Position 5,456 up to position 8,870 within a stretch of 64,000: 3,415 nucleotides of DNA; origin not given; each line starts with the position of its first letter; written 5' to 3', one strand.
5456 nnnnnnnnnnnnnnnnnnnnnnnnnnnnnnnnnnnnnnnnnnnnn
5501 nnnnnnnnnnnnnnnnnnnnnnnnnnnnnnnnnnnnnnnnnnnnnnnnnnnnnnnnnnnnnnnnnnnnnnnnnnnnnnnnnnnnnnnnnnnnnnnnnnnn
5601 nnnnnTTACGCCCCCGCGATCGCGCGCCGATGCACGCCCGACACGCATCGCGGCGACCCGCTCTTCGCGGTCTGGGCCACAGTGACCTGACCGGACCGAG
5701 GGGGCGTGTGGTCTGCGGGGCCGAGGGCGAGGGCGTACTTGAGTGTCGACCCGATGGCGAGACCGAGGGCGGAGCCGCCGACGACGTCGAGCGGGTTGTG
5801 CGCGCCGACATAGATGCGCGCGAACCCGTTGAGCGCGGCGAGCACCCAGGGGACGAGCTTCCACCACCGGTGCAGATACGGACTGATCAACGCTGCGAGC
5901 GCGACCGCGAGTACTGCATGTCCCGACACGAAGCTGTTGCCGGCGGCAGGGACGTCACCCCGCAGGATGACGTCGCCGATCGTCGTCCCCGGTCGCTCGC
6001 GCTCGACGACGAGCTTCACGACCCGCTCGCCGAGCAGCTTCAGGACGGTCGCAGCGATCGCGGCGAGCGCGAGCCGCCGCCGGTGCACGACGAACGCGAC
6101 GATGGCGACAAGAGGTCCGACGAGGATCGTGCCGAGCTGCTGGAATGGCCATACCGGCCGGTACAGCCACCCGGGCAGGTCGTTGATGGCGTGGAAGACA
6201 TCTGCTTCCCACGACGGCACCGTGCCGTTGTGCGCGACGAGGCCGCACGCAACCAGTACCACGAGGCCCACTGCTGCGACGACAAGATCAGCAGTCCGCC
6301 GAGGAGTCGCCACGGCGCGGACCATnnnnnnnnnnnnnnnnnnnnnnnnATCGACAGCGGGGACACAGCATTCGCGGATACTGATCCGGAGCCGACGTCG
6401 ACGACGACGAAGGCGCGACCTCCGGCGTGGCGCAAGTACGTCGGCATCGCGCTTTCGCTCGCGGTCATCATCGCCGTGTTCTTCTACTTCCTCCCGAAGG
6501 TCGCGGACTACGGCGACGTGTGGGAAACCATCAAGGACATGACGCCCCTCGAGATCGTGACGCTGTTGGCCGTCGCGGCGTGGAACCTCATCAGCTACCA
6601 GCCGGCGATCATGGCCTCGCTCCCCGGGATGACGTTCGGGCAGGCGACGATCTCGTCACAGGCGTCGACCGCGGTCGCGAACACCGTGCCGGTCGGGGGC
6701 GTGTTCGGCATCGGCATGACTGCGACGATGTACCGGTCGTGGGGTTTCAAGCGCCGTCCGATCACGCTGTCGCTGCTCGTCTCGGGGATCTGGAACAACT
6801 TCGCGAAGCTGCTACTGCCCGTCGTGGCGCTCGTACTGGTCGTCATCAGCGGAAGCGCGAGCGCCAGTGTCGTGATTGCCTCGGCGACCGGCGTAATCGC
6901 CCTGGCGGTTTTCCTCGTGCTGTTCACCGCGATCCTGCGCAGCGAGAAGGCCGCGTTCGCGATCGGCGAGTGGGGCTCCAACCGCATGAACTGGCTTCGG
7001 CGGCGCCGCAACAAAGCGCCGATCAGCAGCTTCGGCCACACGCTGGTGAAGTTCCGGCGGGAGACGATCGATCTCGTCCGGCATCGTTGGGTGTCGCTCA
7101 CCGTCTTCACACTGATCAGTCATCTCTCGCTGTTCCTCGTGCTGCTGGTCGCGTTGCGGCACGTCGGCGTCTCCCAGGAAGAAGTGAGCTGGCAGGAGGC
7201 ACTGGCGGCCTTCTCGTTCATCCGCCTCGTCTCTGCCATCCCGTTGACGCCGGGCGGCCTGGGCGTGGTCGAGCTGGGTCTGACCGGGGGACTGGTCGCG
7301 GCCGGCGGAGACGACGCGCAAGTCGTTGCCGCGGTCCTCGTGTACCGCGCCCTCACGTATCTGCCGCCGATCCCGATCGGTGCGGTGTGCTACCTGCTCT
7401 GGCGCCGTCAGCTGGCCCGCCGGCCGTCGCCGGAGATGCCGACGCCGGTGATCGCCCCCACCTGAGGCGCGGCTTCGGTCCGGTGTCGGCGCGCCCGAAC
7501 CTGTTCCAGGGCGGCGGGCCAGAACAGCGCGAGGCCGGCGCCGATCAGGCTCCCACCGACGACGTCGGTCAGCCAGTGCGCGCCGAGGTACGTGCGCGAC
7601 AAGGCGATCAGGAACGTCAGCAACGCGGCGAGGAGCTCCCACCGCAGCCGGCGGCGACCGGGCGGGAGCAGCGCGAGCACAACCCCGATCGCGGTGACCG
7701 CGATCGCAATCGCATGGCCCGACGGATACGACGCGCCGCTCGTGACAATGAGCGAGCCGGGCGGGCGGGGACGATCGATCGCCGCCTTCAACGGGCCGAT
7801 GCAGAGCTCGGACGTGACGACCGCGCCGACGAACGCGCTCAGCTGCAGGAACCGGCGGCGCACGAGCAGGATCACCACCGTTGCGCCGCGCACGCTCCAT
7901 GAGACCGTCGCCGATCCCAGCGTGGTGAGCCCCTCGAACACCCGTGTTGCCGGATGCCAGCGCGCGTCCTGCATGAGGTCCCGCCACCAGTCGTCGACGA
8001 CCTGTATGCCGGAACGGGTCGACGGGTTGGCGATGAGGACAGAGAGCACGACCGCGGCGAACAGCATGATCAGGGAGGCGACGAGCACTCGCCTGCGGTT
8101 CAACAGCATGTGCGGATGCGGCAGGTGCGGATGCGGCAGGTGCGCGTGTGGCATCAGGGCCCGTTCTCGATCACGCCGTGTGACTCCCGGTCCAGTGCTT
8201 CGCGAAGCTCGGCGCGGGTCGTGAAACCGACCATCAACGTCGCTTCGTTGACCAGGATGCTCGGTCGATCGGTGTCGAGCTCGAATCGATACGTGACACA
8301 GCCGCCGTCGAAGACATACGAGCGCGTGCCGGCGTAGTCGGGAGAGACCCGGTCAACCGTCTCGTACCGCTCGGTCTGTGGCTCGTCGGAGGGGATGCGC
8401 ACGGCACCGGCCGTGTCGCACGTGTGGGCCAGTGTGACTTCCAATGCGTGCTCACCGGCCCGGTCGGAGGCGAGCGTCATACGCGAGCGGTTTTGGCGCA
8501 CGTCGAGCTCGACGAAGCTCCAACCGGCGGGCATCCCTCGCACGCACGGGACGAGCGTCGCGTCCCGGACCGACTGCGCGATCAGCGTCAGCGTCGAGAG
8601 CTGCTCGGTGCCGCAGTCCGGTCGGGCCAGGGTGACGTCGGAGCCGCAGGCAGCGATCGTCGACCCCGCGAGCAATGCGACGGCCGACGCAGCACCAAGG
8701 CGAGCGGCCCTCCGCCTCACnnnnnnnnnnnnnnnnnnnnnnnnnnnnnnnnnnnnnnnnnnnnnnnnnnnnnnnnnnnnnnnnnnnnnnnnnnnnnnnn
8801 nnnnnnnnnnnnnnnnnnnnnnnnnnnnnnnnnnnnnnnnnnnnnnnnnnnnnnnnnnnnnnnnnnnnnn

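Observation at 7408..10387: Three-gene overlapping operon led by a pseudo-phosphatase(PAP2)-kinase fusion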

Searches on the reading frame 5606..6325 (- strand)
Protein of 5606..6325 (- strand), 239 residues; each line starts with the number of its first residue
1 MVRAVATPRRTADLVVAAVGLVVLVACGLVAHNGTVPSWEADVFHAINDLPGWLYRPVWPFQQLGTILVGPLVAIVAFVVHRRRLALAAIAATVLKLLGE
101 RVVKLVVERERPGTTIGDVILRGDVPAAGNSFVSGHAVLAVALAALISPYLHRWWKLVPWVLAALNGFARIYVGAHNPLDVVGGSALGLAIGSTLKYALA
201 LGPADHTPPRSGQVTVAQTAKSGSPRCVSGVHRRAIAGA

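Call 4: search_protein_families(library=pfam, proteins=[window:5606-6325:-], max_evalue=0.01)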
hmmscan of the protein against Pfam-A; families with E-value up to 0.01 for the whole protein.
window:5606-6325:- (239 aa): 3 families
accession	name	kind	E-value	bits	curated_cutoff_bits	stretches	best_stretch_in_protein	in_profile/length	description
PF01569.27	PAP2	-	1.8e-19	70.2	27.2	1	87-194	3-120/130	PAP2 superfamily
PF14378.12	PAP2_3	-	4.4e-05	23.8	27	1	114-191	109-187/190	PAP2 superfamily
PF14360.12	PAP2_C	-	0.00034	21.6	27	1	133-188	7-65/74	PAP2 superfamily C-terminal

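Call 5: search_protein_families(library=ncbifam, proteins=[window:5606-6325:-], max_evalue=0.01)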
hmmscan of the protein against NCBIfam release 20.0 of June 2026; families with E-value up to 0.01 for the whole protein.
window:5606-6325:- (239 aa): 3 families
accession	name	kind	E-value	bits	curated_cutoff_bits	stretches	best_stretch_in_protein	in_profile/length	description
NF047884.1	UdeprDiPSep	equivalog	4.3e-15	56.1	250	1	70-193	58-181/188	undecaprenyl-diphosphatase SepP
NF008813.0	PRK11837.1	equivalog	2.4e-08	34.1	229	1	79-189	54-162/202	undecaprenyl-diphosphate phosphatase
NF007159.0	PRK09597.1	equivalog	0.0025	17.5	177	1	79-191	76-180/191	lipid A 1-phosphatase LpxE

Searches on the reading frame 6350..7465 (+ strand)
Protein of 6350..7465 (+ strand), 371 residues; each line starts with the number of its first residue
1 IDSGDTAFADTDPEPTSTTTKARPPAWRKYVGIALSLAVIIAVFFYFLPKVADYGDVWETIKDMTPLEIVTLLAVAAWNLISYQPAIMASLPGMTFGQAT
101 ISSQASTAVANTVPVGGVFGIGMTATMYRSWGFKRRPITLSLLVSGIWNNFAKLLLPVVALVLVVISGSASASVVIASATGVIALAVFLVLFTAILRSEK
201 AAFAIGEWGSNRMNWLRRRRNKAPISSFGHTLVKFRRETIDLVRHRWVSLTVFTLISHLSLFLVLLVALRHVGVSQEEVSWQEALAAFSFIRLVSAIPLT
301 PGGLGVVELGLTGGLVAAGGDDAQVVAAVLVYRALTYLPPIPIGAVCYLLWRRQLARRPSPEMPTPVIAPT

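Call 4: search_protein_families(library=pfam, proteins=[window:6350-7465:+], max_evalue=0.01)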
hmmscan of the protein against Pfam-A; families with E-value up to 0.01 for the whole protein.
window:6350-7465:+ (371 aa): 1 family
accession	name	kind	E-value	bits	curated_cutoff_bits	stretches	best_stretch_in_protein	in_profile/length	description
PF03706.18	LPG_synthase_TM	-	1.7e-22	80.7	33.4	1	34-344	2-302/302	Lysylphosphatidylglycerol synthase TM region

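Call 5: search_protein_families(library=ncbifam, proteins=[window:6350-7465:+], max_evalue=0.01)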
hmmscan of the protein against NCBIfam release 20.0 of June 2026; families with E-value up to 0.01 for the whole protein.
window:6350-7465:+ (371 aa): 2 families
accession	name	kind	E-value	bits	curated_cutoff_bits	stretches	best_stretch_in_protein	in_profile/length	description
NF033480.1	bifunc_MprF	equivalog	2.1e-16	59.4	600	1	33-350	8-296/841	bifunctional lysylphosphatidylglycerol flippase/synthetase MprF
TIGR00374.1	TIGR00374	subfamily_domain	9.3e-14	51.6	43.2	1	33-355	1-317/323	flippase-like domain-containing protein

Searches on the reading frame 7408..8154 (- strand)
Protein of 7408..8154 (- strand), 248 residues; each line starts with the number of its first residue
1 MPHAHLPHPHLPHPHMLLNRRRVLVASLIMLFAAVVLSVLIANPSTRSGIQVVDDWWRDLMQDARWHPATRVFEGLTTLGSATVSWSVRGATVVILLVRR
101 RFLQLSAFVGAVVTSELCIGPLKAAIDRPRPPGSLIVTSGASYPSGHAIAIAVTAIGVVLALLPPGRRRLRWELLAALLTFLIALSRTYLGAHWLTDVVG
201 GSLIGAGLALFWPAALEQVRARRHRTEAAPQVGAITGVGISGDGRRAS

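Call 4: search_protein_families(library=pfam, proteins=[window:7408-8154:-], max_evalue=0.01)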
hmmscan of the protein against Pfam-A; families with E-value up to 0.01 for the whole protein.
window:7408-8154:- (248 aa): 2 families
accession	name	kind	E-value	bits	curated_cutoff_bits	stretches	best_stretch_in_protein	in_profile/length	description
PF01569.27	PAP2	-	8.4e-18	64.8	27.2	1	107-214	4-123/130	PAP2 superfamily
PF14378.12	PAP2_3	-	8.1e-06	26.2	27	1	141-209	125-188/190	PAP2 superfamily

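Call 5: search_protein_families(library=ncbifam, proteins=[window:7408-8154:-], max_evalue=0.01)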
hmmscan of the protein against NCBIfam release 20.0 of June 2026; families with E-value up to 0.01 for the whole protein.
window:7408-8154:- (248 aa): 3 families
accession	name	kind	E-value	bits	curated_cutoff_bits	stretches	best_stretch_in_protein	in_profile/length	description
NF047884.1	UdeprDiPSep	equivalog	4e-10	39.9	250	1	59-211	31-182/188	undecaprenyl-diphosphatase SepP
NF007975.0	PRK10699.1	equivalog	1.9e-06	27.5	261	1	139-211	155-225/254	phosphatidylglycerophosphatase B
NF008813.0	PRK11837.1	equivalog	2.6e-06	27.5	229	1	139-205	101-161/202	undecaprenyl-diphosphate phosphatase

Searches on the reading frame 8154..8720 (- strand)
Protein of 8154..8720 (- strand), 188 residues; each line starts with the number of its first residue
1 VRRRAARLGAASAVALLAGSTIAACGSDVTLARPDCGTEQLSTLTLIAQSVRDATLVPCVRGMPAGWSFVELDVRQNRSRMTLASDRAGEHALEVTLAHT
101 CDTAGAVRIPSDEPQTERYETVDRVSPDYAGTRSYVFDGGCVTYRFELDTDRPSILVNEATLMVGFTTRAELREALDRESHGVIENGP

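Call 4: search_protein_families(library=pfam, proteins=[window:8154-8720:-], max_evalue=0.01)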
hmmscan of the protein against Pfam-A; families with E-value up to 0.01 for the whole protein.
window:8154-8720:- (188 aa): 0 families

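Call 5: search_protein_families(library=ncbifam, proteins=[window:8154-8720:-], max_evalue=0.01)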
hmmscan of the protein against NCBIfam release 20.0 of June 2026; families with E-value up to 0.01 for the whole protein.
window:8154-8720:- (188 aa): 0 families

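Call 14: find_homologous_proteins(query=window:8154-8720:-)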
Query window:8154-8720:- (188 aa): 64 proteins with E <= 0.001 among 880 candidates.
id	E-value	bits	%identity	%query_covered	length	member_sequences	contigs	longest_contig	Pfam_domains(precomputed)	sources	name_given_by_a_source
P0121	8.7e-118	408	100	100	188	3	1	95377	-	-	-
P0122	3.3e-99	348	82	100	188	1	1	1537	-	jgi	jgi:hypothetical protein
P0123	2.3e-90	319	78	99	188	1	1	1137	-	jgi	jgi:hypothetical protein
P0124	2.3e-90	319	79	100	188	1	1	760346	-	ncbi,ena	-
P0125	6.2e-90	318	78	90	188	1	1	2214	-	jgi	jgi:hypothetical protein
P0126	3.8e-85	302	75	97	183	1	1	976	-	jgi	jgi:hypothetical protein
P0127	4.1e-85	302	76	95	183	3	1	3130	-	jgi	jgi:hypothetical protein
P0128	8.6e-83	294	71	100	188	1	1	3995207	-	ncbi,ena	-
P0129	1.5e-78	280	89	76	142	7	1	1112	-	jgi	jgi:hypothetical protein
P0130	9.4e-75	268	68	90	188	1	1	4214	-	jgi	jgi:hypothetical protein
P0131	1.4e-72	261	66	97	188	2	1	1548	-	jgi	-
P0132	8.5e-71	255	66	99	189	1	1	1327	-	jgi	jgi:hypothetical protein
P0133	7.0e-70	252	65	89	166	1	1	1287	-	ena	-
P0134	4.0e-69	250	61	99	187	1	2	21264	-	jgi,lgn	jgi:hypothetical protein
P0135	2.8e-68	247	62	99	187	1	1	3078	-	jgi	jgi:hypothetical protein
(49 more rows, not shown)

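Call 36: predict_structure(alignment_id=A2)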
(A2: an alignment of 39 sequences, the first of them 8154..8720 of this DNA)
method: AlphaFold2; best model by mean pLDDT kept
length: 188 residues; sequences in the alignment: 39
mean_pLDDT: 88.6   pTM: 0.80
mean pLDDT of the five models: 88.6, 88.5, 87.3, 87.0, 86.9
residues with pLDDT >= 90: 141; 70-90: 13; 50-70: 32; < 50: 2
segments of 3 or more residues with pLDDT < 50: none
pLDDT, mean of each block of 10 residues (from residue 1): 53 59 59 89 95 98 97 97 98 98 97 97 95 98 98 95 96 91 70
secondary structure, 60 per line:
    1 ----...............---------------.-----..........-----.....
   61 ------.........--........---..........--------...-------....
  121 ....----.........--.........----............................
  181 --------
elements in order: H5-19 H41-50 E56-60 E67-75 E78-85 E89-98 E107-109 E117-124 E129-137 E140-148 H153-163 E164-168 H169-180

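Call 41: fold_search(model_id=the predicted structure, library=pdb)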
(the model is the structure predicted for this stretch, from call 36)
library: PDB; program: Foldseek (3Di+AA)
matches with E <= 10: 1246; with E <= 0.001: 0
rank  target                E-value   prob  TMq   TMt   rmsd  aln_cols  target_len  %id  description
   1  3hlz_A                7.7e-03  0.97  0.33  0.26   5.6       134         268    4  Crystal structure of BT_1490 (NP_810393.1) from BACTEROIDES THETAIOTAOMICRON VPI-5482 at 1.50 A resolution (released 2009-06-16)
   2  3hlz_B                1.0e-02  0.96  0.34  0.26   5.8       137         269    5  Crystal structure of BT_1490 (NP_810393.1) from BACTEROIDES THETAIOTAOMICRON VPI-5482 at 1.50 A resolution (released 2009-06-16)
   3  6e5d                  1.2e-02  0.77  0.27  0.29  11.7       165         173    8  Crystal structure of LpqN involved in cell envelope biogenesis of Mycobacterium tuberculosis (released 2019-07-24)
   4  9gnw_P                1.9e-02  0.95  0.35  0.35   8.5       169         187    8  Universal PSII assembly intermediate (released 2025-09-17)
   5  2xb3                  3.1e-02  0.85  0.32  0.37   5.5       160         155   12  The Structure of Cyanobacterial PsbP (released 2010-08-25)
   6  3v7b_B                3.2e-02  0.84  0.30  0.38  11.1       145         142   10  Dip2269 protein from corynebacterium diphtheriae (released 2012-01-11)
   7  2lnj_MODEL_1_A        3.4e-02  0.92  0.36  0.38   7.9       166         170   13  Solution Structure of Cyanobacterial PsbP (CyanoP) from Synechocystis sp. PCC 6803 (released 2012-06-06)
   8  2vu4                  4.1e-02  0.91  0.35  0.42   5.7       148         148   14  Structure of PsbP protein from Spinacia oleracea at 1.98 A resolution (released 2009-07-21)
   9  8bd3_F1               4.9e-02  0.84  0.32  0.32   8.4       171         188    8  Cryo-EM structure of the Photosystem II - LHCII supercomplex from Chlorella ohadi (released 2023-08-09)
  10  6e8a_A                5.1e-02  0.60  0.26  0.32  11.3       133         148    8  Crystal structure of DcrB from Salmonella enterica at 1.92 Angstroms resolution (released 2018-10-31)
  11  4rth_B                8.1e-02  0.77  0.32  0.35   6.3       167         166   10  The crystal structure of PsbP from Zea mays (released 2015-03-11)
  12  3cm1_A                8.1e-02  0.16  0.19  0.24  12.7       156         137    8  Crystal structure of SsgA-like sporulation-specific cell division protein (YP_290167.1) from Thermobifida fusca YX-ER1 (released 2008-04-01)
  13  9grx_0                8.6e-02  0.77  0.33  0.37   5.5       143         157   14  NDH-PSI-LHCI supercomplex from S. oleracea (released 2025-02-12)
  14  1v2b_A                8.6e-02  0.54  0.27  0.32   6.2       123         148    9  Crystal Structure of PsbP Protein in the Oxygen-Evolving Complex of Photosystem II from Higher Plants (released 2004-05-18)
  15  7pi0_P                9.7e-02  0.75  0.34  0.34   8.2       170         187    9  Unstacked compact Dunaliella PSII (released 2022-08-17)
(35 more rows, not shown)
